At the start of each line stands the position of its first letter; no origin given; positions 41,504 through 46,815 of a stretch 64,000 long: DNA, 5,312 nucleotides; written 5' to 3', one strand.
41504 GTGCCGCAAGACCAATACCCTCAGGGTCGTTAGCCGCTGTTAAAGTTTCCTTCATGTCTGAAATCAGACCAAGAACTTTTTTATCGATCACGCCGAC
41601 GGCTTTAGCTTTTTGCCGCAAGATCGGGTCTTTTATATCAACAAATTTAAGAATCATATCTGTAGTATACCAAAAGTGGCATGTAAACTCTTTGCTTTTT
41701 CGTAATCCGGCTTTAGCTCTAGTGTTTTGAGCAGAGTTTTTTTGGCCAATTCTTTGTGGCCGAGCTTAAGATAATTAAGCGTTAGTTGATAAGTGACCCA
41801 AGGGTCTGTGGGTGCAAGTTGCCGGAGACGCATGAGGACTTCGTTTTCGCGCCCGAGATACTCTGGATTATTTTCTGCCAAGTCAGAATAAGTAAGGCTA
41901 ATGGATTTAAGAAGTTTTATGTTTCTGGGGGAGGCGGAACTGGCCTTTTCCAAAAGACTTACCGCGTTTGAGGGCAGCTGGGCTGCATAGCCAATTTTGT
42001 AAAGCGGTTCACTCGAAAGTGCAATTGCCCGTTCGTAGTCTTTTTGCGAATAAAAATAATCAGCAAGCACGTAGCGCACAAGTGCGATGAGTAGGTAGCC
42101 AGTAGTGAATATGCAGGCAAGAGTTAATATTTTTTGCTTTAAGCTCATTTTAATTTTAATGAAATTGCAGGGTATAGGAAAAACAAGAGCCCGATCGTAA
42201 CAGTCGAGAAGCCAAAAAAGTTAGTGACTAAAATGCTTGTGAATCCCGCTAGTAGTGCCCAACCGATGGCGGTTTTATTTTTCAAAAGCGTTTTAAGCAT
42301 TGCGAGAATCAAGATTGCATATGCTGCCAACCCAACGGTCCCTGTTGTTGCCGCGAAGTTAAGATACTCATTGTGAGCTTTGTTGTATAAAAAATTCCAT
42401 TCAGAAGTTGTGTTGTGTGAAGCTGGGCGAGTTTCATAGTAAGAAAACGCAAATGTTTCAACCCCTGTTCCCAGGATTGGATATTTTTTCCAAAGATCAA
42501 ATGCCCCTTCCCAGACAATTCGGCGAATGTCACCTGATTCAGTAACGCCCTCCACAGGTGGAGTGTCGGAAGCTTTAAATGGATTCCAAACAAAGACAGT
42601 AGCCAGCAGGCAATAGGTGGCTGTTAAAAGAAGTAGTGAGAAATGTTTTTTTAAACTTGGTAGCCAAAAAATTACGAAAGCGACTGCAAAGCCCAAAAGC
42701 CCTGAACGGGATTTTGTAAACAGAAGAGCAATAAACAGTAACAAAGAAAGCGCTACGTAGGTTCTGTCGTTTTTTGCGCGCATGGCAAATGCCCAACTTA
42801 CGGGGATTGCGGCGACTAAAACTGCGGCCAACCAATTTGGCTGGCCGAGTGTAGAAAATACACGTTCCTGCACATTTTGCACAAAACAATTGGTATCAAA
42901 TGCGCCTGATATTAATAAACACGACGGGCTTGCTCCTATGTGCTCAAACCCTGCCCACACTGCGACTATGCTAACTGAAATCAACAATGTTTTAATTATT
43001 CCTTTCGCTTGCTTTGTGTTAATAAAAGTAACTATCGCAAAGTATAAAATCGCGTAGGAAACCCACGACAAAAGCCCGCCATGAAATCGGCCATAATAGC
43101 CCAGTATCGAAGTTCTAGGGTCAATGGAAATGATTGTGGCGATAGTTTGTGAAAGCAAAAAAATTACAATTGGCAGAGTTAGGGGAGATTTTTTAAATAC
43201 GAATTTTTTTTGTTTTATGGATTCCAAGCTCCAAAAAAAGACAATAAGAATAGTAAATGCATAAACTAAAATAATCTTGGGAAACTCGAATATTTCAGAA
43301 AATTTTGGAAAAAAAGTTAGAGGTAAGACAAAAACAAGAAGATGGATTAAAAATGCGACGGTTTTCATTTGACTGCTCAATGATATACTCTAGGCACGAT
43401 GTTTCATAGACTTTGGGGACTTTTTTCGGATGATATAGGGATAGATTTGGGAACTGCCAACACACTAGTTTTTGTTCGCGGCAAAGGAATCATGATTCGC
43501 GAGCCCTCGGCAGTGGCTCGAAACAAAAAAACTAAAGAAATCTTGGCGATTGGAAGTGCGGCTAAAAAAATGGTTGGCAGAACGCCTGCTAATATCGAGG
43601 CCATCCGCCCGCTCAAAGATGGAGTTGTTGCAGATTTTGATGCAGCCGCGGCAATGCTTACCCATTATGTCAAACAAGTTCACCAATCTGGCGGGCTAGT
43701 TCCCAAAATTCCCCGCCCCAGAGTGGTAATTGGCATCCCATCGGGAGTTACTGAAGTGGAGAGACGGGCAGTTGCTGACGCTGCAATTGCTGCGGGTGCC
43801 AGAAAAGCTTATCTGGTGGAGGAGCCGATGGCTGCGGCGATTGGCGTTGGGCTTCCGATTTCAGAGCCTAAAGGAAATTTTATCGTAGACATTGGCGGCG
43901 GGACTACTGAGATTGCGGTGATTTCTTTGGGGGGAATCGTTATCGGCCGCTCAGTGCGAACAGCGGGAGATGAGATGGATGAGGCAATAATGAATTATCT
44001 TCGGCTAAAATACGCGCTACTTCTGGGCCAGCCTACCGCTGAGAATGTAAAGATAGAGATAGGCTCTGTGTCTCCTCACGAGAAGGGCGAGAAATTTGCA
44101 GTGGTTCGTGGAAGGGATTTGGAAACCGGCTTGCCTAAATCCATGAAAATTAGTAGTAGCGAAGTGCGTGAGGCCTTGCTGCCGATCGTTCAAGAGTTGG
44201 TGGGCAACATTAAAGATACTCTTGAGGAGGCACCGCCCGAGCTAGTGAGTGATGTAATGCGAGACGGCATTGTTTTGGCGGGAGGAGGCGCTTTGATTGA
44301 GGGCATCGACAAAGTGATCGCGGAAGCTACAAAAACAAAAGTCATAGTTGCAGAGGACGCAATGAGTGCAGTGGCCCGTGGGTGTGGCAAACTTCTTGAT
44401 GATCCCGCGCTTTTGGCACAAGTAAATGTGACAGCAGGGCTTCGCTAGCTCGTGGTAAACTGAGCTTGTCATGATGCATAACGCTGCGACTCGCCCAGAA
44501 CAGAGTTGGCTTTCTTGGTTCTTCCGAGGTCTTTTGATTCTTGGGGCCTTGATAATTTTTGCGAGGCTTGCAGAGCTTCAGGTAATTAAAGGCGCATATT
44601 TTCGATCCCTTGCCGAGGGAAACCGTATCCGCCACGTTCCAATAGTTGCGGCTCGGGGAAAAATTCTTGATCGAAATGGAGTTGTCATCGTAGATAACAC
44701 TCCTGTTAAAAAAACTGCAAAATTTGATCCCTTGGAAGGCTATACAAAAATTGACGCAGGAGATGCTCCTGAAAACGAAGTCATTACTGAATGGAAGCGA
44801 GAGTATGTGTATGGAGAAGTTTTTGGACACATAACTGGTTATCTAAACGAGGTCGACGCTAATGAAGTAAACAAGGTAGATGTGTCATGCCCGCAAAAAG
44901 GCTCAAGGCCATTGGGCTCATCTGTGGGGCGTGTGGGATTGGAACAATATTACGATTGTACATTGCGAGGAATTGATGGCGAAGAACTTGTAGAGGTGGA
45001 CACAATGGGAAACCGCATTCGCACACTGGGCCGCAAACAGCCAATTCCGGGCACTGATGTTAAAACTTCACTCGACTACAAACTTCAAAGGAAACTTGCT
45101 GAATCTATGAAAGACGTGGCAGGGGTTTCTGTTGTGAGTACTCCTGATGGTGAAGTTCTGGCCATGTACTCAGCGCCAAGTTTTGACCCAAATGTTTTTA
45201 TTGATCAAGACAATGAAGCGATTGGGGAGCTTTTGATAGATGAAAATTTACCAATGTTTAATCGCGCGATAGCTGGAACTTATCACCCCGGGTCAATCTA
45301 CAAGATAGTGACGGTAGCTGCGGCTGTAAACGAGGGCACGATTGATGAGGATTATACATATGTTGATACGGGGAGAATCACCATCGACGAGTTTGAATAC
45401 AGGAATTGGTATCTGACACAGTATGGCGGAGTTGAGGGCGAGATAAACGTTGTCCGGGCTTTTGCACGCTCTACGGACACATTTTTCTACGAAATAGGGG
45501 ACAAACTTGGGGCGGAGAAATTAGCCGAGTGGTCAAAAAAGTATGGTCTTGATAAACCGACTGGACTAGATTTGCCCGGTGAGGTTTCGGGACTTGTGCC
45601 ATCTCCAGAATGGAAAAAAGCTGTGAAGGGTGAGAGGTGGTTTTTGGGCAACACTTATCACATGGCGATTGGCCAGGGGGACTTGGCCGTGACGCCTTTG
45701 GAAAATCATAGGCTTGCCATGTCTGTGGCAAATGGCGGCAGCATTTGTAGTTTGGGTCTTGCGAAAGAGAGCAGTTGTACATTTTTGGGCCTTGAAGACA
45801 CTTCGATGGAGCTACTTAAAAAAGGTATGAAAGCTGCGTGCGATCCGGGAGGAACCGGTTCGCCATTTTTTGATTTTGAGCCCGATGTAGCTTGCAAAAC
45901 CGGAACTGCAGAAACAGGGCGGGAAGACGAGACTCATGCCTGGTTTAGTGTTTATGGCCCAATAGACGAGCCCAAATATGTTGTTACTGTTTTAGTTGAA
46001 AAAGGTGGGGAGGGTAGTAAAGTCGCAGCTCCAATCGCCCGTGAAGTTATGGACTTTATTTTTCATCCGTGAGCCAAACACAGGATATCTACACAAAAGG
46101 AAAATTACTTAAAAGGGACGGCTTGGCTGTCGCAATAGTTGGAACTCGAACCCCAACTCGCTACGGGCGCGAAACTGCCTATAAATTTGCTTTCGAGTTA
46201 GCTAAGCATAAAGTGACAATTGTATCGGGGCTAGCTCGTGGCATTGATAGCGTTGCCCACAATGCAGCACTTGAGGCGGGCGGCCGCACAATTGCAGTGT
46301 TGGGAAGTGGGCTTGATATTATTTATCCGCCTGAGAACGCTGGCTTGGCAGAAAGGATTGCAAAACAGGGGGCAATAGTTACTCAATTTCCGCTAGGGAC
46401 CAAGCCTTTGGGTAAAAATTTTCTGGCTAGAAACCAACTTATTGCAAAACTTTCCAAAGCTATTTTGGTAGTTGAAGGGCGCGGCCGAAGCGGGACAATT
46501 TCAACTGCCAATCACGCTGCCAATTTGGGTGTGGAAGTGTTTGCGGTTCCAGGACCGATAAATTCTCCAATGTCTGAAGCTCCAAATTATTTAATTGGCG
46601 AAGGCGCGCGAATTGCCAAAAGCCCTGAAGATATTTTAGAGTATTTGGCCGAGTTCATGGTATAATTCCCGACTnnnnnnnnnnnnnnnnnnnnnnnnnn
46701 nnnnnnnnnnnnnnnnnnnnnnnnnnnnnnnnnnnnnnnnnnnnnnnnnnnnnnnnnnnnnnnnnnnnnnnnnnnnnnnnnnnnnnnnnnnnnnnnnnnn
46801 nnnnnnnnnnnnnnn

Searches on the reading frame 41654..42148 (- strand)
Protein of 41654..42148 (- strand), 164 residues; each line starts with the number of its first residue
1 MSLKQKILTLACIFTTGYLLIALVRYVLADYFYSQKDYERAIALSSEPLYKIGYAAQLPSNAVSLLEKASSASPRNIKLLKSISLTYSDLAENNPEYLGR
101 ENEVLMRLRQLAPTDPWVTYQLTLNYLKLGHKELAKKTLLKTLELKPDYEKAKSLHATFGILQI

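Call 14: search_protein_families(library=pfam, proteins=[window:41654-42148:-], max_evalue=0.001)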
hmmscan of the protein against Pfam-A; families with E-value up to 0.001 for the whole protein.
window:41654-42148:- (164 aa): 3 families
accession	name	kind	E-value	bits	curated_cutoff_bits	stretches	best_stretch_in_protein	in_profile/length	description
PF14559.12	TPR_19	-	1.2e-06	29.2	25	0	107-157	16-66/68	Tetratricopeptide repeat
PF13181.12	TPR_8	-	1.2e-05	25.5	25.7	0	126-149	11-34/34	Tetratricopeptide repeat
PF13428.12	TPR_14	-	0.00045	21.1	23.5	0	117-154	2-39/44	Tetratricopeptide repeat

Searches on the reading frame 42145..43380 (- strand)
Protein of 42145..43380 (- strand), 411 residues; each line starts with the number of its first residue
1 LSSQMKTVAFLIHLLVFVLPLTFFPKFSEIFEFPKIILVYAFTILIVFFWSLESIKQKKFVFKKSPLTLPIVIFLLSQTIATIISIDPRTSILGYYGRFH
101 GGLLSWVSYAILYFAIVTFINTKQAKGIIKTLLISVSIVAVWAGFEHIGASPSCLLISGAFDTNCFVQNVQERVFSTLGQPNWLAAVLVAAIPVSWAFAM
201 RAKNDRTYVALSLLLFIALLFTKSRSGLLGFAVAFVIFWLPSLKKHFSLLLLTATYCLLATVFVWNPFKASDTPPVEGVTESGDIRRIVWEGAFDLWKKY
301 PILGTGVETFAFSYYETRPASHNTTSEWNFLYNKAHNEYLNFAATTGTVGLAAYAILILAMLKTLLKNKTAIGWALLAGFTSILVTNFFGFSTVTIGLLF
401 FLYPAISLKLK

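Call 14: search_protein_families(library=pfam, proteins=[window:42145-43380:-], max_evalue=0.001)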
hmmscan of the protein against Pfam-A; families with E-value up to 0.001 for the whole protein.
window:42145-43380:- (411 aa): 1 family
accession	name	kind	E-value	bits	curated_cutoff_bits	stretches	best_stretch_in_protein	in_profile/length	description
PF04932.20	Wzy_C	-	2.5e-19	70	31.7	1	211-354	2-148/149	O-Antigen ligase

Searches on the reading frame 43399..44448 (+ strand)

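Call 14: search_protein_families(library=pfam, proteins=[window:43399-44448:+], max_evalue=0.001)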
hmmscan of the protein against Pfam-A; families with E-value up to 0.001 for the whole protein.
window:43399-44448:+ (349 aa): 5 families
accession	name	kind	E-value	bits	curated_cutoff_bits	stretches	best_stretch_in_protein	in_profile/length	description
PF06723.19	MreB_Mbl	-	1.2e-132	442.2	27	1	11-336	2-322/327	MreB/Mbl protein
PF00012.26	HSP70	-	1.6e-13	50.2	20.6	1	108-329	135-368/599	Hsp70 protein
PF14450.12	FtsA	-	6.9e-10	39.8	31.8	1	162-321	2-113/127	Cell division protein FtsA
PF00022.25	Actin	-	2.8e-07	29.9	27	1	35-204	30-190/410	Actin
PF11104.14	PilM_2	-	8.6e-07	28.6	27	1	288-319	275-306/340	Type IV pilus assembly protein PilM;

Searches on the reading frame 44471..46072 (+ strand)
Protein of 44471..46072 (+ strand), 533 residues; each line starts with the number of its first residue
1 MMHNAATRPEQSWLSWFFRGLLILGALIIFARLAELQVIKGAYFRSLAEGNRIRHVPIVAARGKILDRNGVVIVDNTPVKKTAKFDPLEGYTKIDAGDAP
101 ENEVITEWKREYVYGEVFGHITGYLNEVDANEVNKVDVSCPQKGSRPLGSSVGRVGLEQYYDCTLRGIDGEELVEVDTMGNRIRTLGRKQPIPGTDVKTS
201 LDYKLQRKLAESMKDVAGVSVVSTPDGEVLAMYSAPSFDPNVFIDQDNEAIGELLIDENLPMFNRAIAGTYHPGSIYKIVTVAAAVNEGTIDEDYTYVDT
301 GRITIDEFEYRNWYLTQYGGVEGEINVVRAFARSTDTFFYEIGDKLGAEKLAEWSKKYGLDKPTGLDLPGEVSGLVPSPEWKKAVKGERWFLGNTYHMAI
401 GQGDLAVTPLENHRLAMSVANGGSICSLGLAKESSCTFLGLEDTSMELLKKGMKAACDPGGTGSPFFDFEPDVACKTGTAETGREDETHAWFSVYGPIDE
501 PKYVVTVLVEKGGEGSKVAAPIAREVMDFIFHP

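Call 14: search_protein_families(library=pfam, proteins=[window:44471-46072:+], max_evalue=0.001)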
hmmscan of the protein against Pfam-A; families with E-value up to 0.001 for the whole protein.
window:44471-46072:+ (533 aa): 3 families
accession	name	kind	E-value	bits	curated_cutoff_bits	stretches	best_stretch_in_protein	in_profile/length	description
PF00905.27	Transpeptidase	-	1e-53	182.9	22.1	1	219-528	3-299/299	Penicillin binding protein transpeptidase domain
PF03717.20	PBP_dimer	-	2.6e-23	83.8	24.4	2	103-185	101-178/180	Penicillin-binding Protein dimerisation domain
PF21922.1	PBP_dimer_2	-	0.00089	19.9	27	0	103-128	19-43/83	Penicillin binding protein A dimerisation domain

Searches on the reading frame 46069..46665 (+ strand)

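Call 14: search_protein_families(library=pfam, proteins=[window:46069-46665:+], max_evalue=0.001)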
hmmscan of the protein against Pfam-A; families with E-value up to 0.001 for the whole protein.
window:46069-46665:+ (198 aa): 2 families
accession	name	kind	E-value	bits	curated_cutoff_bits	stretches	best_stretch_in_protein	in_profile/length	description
PF02481.21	DNA_processg_A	-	1e-62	211.6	29.6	1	7-183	31-210/212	DNA recombination-mediator protein A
PF18306.6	LDcluster4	-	1.7e-08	34.6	26.3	1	20-161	3-124/151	SLOG cluster4 family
